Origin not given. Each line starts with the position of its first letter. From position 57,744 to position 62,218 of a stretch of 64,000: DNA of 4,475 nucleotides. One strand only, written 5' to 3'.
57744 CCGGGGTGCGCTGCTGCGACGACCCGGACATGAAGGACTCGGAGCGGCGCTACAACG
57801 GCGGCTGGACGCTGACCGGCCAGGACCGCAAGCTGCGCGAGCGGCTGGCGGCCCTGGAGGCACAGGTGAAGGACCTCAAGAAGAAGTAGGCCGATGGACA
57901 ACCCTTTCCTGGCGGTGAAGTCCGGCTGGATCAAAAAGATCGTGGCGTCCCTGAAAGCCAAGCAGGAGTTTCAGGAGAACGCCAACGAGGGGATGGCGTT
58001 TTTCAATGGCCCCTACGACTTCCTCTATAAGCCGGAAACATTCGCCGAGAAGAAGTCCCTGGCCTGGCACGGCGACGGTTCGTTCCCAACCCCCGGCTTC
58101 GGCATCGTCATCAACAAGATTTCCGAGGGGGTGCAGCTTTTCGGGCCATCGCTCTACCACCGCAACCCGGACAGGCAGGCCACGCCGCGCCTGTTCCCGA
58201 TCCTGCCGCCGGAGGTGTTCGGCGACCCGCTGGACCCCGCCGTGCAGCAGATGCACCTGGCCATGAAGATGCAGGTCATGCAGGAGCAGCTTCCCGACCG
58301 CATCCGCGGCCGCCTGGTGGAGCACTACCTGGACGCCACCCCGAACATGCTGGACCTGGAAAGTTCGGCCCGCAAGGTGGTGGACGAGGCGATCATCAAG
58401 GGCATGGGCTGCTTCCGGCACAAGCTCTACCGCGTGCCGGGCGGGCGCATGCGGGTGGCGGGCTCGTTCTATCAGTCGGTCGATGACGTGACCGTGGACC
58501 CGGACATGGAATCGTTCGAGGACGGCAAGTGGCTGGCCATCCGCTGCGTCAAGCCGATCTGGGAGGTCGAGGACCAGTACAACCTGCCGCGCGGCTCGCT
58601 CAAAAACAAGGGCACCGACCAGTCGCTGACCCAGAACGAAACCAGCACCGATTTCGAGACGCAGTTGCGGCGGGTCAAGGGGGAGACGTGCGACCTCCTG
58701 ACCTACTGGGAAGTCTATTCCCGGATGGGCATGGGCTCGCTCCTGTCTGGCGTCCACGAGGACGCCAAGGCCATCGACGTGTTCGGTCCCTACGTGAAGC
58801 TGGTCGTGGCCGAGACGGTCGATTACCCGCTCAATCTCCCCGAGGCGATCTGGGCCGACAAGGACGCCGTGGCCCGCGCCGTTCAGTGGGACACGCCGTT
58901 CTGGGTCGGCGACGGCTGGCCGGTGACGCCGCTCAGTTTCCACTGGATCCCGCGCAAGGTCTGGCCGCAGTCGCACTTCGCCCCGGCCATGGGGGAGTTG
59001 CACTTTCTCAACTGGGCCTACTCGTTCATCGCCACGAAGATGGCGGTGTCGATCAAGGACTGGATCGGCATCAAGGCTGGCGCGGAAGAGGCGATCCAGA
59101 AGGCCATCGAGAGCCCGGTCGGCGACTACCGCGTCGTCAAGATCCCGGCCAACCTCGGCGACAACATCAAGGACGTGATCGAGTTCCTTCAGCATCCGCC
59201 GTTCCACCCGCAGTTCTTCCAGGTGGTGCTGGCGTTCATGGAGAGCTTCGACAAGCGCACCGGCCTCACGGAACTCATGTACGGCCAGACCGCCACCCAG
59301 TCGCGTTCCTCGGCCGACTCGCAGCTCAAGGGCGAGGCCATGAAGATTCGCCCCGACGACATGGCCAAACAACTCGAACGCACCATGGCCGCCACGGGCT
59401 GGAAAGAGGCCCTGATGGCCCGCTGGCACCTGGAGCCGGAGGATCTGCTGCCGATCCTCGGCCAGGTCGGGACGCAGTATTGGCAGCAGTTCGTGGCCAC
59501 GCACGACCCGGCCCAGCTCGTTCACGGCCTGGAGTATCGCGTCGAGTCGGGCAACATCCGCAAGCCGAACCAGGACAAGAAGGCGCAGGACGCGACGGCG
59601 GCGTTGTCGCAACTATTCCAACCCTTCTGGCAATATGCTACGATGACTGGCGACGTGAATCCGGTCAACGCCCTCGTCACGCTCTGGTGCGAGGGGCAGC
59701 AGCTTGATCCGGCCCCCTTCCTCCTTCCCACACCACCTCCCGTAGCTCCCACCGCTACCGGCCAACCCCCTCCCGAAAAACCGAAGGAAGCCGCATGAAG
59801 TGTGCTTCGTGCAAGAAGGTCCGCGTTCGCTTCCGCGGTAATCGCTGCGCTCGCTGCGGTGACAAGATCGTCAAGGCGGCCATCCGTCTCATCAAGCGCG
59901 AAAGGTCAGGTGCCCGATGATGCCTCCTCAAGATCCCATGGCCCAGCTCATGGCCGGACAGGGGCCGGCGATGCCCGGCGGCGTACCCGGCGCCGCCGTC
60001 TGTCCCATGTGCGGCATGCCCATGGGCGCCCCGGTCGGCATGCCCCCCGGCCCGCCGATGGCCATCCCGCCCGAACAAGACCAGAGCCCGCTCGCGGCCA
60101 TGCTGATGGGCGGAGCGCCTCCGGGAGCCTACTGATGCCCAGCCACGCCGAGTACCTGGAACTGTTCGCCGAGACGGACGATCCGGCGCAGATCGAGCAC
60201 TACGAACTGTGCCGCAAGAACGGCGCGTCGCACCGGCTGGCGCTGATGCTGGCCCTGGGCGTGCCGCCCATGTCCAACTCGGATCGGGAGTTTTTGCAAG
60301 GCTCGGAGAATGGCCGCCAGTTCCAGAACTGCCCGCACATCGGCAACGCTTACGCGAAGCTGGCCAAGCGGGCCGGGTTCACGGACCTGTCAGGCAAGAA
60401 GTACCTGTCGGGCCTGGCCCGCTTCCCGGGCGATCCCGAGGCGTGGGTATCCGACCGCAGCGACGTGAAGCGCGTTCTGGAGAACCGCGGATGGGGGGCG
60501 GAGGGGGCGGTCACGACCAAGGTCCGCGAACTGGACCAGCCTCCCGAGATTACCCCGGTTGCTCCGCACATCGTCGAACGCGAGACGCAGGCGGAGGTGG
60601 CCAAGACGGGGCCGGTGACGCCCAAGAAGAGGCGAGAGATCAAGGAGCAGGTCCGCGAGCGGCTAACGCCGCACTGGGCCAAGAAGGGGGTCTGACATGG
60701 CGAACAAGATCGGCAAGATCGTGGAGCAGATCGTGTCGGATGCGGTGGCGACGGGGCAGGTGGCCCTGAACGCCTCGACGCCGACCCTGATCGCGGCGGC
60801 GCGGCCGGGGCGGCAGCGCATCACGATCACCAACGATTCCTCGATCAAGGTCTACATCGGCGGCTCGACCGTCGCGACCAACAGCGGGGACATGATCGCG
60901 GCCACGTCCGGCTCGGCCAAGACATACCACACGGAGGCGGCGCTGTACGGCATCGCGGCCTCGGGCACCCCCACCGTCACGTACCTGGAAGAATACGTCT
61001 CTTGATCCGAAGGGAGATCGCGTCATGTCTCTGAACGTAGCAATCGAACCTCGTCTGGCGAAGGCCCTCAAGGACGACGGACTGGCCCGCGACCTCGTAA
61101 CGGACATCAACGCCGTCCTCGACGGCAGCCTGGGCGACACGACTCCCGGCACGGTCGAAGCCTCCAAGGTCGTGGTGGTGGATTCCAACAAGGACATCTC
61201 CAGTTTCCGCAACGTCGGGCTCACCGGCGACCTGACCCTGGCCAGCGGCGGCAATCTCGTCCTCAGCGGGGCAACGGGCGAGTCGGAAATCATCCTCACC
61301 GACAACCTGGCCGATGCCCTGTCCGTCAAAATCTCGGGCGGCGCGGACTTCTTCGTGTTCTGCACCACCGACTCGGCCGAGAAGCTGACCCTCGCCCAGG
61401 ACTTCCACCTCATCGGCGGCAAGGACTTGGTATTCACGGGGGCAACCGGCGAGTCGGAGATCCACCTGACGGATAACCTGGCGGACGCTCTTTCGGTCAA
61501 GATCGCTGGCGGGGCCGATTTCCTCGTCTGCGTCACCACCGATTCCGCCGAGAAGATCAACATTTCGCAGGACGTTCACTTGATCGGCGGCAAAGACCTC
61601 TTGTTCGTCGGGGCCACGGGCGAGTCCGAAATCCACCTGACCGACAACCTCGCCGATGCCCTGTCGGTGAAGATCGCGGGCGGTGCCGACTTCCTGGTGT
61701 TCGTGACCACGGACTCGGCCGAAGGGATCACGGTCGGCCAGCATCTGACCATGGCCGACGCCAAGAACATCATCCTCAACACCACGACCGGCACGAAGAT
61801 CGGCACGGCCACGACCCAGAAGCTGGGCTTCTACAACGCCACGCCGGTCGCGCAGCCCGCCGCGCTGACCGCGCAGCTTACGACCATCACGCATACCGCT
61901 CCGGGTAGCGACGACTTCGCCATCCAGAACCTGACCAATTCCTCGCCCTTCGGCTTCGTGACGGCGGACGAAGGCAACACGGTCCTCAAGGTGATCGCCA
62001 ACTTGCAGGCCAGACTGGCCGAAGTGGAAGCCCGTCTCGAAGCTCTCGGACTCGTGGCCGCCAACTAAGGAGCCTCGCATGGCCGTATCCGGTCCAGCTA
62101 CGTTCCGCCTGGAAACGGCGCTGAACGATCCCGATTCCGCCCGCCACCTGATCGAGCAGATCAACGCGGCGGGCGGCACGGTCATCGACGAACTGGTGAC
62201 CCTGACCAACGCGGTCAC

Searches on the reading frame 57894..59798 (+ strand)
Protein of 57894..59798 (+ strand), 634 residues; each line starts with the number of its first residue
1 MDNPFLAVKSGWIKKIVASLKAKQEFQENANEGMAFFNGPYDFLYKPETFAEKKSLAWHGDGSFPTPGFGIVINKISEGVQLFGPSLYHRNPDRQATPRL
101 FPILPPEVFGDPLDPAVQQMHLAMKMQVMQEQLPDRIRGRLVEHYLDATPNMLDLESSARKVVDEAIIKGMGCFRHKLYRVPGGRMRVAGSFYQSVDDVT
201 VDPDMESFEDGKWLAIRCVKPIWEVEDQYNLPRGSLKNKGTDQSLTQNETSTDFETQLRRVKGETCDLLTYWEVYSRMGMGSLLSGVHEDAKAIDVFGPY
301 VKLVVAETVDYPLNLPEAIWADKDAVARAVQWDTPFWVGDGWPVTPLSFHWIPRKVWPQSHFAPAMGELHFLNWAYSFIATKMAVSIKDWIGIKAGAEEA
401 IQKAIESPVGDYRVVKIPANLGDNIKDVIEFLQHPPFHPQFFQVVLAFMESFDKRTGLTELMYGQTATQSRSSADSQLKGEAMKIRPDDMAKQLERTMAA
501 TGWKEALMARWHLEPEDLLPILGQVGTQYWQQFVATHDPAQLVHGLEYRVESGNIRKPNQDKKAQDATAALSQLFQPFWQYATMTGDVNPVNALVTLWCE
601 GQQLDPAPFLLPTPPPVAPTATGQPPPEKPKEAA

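Call 10: search_protein_families(library=phrogs, proteins=[window:57894-59798:+], max_evalue=0.001)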
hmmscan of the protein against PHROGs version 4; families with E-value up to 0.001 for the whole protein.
window:57894-59798:+ (634 aa): 1 family
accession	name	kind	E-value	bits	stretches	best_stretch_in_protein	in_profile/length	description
phrog_156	-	head and packaging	1.6e-08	34.4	1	159-571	117-528/681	portal protein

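Call 56: search_protein_families(library=pfam, proteins=[window:57894-59795:+], max_evalue=0.01)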
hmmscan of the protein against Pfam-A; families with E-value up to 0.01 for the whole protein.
window:57894-59795:+ (634 aa): 0 families

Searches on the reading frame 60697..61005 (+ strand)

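Call 10: search_protein_families(library=phrogs, proteins=[window:60697-61005:+], max_evalue=0.001)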
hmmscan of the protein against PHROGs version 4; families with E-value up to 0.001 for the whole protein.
window:60697-61005:+ (102 aa): 1 family
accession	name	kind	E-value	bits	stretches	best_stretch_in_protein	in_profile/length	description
phrog_30212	-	unknown function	5e-05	24.2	1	8-96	110-198/202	-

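Call 56: search_protein_families(library=pfam, proteins=[window:60697-61002:+], max_evalue=0.01)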
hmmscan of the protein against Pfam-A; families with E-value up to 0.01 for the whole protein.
window:60697-61002:+ (102 aa): 0 families

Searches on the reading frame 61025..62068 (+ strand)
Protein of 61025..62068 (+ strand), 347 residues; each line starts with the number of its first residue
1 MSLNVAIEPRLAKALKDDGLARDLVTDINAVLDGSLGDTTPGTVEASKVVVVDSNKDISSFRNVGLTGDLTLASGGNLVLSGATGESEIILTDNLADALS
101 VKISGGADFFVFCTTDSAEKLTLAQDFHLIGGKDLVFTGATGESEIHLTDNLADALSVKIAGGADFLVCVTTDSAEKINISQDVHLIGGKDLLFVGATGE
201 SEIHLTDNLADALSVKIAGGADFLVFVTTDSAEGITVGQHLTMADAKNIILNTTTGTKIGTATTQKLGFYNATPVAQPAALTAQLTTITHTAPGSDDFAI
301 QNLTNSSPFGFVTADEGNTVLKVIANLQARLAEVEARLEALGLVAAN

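Call 10: search_protein_families(library=phrogs, proteins=[window:61025-62068:+], max_evalue=0.001)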
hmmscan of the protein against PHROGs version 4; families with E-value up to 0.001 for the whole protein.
window:61025-62068:+ (347 aa): 0 families

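Call 56: search_protein_families(library=pfam, proteins=[window:61025-62065:+], max_evalue=0.01)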
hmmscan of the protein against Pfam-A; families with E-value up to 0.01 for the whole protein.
window:61025-62065:+ (347 aa): 3 families
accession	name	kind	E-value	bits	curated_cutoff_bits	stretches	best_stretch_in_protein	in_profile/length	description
PF10988.14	DUF2807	-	6.3e-06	26.5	24.2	2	135-229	67-163/181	Putative auto-transporter adhesin, head GIN domain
PF03975.18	CheD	-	0.0002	21.9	25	0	211-239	39-65/108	CheD chemotactic sensory transduction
PF08599.15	Nbs1_C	-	0.001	19.5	25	0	128-146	19-37/64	DNA damage repair protein Nbs1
